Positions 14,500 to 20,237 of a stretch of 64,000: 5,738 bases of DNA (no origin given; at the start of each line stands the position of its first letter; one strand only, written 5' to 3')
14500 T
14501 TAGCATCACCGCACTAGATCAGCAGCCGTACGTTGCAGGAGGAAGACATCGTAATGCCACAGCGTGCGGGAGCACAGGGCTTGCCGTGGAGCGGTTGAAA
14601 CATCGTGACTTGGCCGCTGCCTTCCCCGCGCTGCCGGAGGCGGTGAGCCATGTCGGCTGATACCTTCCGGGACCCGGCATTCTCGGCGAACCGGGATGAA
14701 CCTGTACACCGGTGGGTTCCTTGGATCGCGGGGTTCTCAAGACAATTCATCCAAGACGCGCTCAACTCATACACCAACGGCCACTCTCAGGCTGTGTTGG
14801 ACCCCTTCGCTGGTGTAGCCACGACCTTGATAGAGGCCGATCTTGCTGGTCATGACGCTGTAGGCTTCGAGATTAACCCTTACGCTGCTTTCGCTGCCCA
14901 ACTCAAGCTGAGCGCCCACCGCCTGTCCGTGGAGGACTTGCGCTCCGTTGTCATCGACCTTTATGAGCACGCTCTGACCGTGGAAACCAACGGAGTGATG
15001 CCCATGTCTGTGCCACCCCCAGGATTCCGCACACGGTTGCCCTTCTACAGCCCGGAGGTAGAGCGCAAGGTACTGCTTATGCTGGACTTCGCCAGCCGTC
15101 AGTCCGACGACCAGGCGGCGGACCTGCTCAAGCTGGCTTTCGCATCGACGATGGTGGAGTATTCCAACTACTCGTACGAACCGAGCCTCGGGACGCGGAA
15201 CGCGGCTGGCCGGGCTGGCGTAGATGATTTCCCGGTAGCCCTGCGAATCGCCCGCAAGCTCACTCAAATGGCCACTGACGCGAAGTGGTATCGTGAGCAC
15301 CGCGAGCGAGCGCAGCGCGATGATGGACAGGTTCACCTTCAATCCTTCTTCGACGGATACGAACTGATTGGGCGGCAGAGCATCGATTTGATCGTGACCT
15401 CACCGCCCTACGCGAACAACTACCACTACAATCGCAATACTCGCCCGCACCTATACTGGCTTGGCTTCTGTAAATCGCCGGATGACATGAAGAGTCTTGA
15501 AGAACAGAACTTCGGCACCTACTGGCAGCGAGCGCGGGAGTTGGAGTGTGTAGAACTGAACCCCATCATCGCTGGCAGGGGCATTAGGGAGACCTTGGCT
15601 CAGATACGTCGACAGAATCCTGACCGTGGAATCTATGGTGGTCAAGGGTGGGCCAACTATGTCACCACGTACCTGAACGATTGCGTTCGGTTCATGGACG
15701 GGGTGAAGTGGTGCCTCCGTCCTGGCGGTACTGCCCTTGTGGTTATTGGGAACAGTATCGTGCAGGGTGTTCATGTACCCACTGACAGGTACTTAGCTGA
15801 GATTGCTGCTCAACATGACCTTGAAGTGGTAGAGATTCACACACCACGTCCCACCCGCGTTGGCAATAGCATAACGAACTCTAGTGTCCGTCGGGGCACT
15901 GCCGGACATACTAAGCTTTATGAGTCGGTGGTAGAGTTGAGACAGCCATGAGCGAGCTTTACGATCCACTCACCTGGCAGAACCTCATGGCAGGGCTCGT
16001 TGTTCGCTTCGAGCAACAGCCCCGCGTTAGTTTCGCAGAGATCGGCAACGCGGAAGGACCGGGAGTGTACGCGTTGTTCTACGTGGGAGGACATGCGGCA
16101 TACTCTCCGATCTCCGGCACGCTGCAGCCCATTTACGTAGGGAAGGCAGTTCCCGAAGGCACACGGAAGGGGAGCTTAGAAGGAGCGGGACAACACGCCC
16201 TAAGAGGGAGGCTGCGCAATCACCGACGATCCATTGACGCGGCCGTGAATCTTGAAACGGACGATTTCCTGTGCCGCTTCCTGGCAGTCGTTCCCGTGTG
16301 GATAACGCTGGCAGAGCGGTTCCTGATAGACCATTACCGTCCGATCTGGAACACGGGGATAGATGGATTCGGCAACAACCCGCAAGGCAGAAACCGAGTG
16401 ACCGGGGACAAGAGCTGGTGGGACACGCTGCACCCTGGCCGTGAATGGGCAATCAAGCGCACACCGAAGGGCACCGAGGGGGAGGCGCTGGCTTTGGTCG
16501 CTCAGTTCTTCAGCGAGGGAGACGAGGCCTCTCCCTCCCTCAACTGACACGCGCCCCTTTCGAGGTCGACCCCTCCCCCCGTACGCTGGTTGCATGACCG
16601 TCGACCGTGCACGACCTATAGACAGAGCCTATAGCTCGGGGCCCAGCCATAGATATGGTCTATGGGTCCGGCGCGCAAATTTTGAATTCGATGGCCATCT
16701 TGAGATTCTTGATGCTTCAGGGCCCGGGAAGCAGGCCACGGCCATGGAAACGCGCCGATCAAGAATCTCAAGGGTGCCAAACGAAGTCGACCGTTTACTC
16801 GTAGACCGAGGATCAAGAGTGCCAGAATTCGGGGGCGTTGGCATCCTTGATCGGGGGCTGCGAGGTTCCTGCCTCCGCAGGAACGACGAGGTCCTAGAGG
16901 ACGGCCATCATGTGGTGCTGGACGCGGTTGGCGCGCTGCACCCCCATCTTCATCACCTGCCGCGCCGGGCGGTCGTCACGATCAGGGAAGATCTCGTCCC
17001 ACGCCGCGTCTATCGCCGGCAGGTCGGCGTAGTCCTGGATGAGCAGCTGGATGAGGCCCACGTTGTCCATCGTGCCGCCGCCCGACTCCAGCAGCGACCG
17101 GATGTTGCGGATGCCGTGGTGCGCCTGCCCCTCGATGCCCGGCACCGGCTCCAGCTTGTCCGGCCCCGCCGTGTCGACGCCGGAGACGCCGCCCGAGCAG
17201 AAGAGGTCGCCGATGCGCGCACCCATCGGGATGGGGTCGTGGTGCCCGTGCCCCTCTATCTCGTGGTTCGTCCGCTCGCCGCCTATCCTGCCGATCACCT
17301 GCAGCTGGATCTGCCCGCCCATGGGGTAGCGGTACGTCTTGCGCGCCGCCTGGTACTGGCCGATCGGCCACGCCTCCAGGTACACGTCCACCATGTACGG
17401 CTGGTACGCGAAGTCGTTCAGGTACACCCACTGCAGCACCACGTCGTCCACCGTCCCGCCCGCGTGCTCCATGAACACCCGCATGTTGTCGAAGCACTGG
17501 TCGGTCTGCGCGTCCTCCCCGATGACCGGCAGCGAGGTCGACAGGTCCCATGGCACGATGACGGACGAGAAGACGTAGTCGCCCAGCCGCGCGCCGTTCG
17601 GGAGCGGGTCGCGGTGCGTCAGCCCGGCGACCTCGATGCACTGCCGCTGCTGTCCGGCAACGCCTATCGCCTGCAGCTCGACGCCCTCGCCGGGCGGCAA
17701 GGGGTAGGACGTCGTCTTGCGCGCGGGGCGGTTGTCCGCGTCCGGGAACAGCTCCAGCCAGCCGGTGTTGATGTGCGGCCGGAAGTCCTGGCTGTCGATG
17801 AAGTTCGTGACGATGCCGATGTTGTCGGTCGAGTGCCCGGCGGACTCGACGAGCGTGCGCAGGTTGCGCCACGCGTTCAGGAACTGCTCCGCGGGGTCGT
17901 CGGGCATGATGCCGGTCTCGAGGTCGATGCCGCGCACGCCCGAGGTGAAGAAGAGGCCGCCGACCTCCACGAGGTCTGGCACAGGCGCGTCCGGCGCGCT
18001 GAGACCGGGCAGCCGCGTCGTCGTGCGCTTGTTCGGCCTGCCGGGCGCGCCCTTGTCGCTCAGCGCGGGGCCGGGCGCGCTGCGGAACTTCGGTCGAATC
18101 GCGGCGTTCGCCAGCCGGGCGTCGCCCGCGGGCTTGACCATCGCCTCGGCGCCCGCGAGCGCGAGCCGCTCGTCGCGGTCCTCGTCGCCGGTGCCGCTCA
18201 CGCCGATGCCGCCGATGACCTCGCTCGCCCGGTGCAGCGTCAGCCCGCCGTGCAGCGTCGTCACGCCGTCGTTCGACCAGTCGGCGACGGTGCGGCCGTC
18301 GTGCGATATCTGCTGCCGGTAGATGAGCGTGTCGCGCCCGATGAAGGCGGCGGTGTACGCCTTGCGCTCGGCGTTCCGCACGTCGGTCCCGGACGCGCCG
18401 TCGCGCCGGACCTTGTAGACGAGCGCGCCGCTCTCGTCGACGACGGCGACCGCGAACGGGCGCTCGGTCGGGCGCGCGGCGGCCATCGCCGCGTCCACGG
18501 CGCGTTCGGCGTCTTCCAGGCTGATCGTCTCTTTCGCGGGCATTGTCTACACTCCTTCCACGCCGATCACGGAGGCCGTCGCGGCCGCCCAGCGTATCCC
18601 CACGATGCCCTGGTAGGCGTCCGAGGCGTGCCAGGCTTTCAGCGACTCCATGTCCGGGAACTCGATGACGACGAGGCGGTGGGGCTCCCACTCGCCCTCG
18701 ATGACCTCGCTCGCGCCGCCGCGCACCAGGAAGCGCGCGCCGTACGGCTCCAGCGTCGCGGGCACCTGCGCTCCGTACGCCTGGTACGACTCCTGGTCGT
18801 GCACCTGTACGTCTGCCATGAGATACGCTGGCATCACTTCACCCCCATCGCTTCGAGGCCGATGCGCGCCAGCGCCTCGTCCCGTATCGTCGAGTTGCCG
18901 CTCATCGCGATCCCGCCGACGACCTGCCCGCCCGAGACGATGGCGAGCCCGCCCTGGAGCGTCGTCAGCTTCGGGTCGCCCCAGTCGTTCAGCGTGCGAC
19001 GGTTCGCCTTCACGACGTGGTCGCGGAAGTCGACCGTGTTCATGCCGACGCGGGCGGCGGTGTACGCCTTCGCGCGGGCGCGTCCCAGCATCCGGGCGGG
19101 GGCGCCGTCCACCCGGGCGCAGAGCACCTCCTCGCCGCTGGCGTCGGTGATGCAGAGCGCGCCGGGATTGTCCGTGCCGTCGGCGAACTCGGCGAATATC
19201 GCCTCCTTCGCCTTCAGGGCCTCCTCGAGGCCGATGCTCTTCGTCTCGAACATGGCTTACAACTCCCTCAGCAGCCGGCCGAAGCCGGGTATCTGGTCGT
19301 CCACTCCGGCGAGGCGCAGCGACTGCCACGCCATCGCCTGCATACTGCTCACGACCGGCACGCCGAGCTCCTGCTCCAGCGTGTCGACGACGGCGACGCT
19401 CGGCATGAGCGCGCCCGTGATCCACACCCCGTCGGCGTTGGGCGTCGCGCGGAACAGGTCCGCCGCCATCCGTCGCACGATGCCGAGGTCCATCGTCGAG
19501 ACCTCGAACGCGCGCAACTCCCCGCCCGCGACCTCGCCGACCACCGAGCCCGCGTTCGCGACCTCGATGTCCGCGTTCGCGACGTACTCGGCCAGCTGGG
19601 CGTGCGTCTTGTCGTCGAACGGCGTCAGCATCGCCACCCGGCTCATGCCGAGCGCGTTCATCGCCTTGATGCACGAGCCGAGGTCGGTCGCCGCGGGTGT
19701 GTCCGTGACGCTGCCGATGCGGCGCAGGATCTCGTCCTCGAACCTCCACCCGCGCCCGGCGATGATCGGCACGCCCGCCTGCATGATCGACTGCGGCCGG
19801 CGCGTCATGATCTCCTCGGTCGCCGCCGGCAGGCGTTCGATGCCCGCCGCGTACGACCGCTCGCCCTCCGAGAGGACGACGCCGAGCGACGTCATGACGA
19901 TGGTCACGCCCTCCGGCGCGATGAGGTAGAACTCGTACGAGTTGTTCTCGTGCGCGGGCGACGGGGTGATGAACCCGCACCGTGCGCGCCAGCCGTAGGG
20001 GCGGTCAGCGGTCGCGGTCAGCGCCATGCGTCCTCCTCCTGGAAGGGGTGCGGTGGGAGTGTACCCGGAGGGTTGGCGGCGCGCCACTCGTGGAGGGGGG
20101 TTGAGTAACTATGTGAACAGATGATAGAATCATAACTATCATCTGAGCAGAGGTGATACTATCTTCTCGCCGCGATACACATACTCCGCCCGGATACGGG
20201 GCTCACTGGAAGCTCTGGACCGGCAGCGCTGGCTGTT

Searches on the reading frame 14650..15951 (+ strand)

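Call 3: search_protein_families(library=pfam, proteins=[window:14650-15951:+], max_evalue=0.01)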
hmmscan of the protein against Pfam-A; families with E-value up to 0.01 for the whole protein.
window:14650-15951:+ (433 aa): 1 family
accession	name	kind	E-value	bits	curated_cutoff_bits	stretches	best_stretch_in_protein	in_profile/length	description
PF01555.25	N6_N4_Mtase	-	1.3e-10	42.1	26.7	1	28-79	165-215/221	DNA methylase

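Call 4: search_protein_families(library=padloc, proteins=[window:14650-15951:+], max_evalue=0.01)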
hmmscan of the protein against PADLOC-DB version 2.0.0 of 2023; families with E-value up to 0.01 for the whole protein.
window:14650-15951:+ (433 aa): 38 families (the best 25 are shown)
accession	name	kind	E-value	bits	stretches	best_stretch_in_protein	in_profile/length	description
PDLC03224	MTase_II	-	7.3e-38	128.7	1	10-433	58-481/481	Type II methyltransferase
PDLC03306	MTase_II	-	1.1e-30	104.9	1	10-388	21-386/422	Type II methyltransferase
PDLC03389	MTase_II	-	2.8e-29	100.1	1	10-394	47-419/445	Type II methyltransferase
PDLC03322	MTase_II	-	1.9e-19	67.9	1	14-393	31-402/446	Type II methyltransferase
PDLC03362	MTase_II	-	1.1e-16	58.8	1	35-392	59-401/438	Type II methyltransferase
PDLC03364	MTase_II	-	6.6e-16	56.3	2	18-87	31-100/380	Type II methyltransferase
PDLC03369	MTase_II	-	8e-15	52.6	2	16-103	111-197/532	Type II methyltransferase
PDLC03353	MTase_II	-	2.7e-13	48.1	2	240-383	23-98/260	Type II methyltransferase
PDLC03377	MTase_II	-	1.4e-11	41.6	1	28-90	104-166/504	Type II methyltransferase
PDLC03380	MTase_II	-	1.8e-09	35.3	1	27-98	39-110/393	Type II methyltransferase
PDLC03387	MTase_II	-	1.8e-09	35.2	2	27-84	216-273/289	Type II methyltransferase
PDLC03239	MTase_II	-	3.9e-09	33.7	1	40-277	86-320/442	Type II methyltransferase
PDLC03376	MTase_II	-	4.5e-09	34.5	2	25-77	37-88/249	Type II methyltransferase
PDLC03320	MTase_II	-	8.3e-08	29.7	1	47-84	234-272/289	Type II methyltransferase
PDLC03350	MTase_II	-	8.5e-08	30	1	45-82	253-290/312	Type II methyltransferase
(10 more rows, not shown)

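Call 5: search_protein_families(library=ncbifam, proteins=[window:14650-15951:+], max_evalue=0.01)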
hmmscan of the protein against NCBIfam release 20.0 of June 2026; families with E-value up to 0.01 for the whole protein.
window:14650-15951:+ (433 aa): 3 families
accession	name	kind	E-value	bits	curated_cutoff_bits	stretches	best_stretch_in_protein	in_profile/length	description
NF010253.0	PRK13699.1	subfamily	0.00032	20.5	244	0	34-91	153-209/226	DNA methyltransferase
TIGR01177.1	TIGR01177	hypoth_equivalog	0.00054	19.4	316.55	0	46-88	183-225/330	TIGR01177 family methyltransferase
NF008572.0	PRK11524.1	equivalog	0.0051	16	292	0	45-77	214-246/294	adenine-specific DNA-methyltransferase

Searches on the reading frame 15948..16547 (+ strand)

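Call 3: search_protein_families(library=pfam, proteins=[window:15948-16547:+], max_evalue=0.01)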
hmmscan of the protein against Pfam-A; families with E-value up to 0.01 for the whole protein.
window:15948-16547:+ (199 aa): 1 family
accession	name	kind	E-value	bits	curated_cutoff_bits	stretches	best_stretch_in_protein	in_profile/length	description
PF09517.16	RE_Eco29kI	-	1.9e-47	161.5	30.8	1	36-179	4-154/164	Eco29kI restriction endonuclease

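Call 4: search_protein_families(library=padloc, proteins=[window:15948-16547:+], max_evalue=0.01)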
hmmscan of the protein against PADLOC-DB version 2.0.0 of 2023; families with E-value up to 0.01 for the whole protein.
window:15948-16547:+ (199 aa): 2 families
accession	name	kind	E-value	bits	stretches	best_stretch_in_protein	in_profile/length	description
PDLC03452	REase_II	-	3.7e-38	129.5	1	5-170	8-180/216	Type II restriction enzyme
PDLC03468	REase_II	-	5.7e-32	108.9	1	13-173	21-192/214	Type II restriction enzyme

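Call 5: search_protein_families(library=ncbifam, proteins=[window:15948-16547:+], max_evalue=0.01)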
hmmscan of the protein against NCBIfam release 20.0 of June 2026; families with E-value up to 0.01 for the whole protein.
window:15948-16547:+ (199 aa): 0 families

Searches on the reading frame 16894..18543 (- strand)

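Call 39: search_protein_families(library=pfam, proteins=[window:16894-18543:-], max_evalue=0.01)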
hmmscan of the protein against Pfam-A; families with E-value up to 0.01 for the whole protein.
window:16894-18543:- (549 aa): 2 families
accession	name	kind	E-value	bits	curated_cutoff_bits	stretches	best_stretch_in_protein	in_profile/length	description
PF03928.20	HbpS-like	-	9.9e-25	87.5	25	1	7-132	1-127/128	Haem degrading protein HbpS-like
PF01042.26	Ribonuc_L-PSP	-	3.4e-24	85.6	27.3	3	191-293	14-118/121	Endoribonuclease L-PSP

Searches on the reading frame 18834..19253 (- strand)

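Call 39: search_protein_families(library=pfam, proteins=[window:18834-19253:-], max_evalue=0.01)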
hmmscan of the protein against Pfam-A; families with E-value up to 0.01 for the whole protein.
window:18834-19253:- (139 aa): 1 family
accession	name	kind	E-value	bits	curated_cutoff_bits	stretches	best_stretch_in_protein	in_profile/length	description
PF03928.20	HbpS-like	-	1e-19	71.2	25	1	9-133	3-127/128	Haem degrading protein HbpS-like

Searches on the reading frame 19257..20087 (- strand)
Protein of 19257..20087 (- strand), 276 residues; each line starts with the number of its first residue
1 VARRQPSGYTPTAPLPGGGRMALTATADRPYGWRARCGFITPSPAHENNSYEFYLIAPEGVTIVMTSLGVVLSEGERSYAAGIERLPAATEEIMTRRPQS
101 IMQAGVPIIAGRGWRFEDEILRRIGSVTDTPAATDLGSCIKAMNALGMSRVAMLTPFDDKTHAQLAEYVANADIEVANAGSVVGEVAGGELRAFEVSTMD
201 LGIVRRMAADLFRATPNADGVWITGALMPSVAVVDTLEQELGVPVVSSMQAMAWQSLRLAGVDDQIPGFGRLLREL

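Call 39: search_protein_families(library=pfam, proteins=[window:19257-20087:-], max_evalue=0.01)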
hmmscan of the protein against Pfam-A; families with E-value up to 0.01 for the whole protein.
window:19257-20087:- (276 aa): 2 families
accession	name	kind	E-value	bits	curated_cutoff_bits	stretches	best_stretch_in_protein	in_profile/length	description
PF17645.6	Amdase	-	1.1e-23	84.5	25.9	1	70-273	30-228/228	Arylmalonate decarboxylase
PF01177.27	Asp_Glu_race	-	0.00042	20.6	31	1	120-255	81-210/211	Asp/Glu/Hydantoin racemase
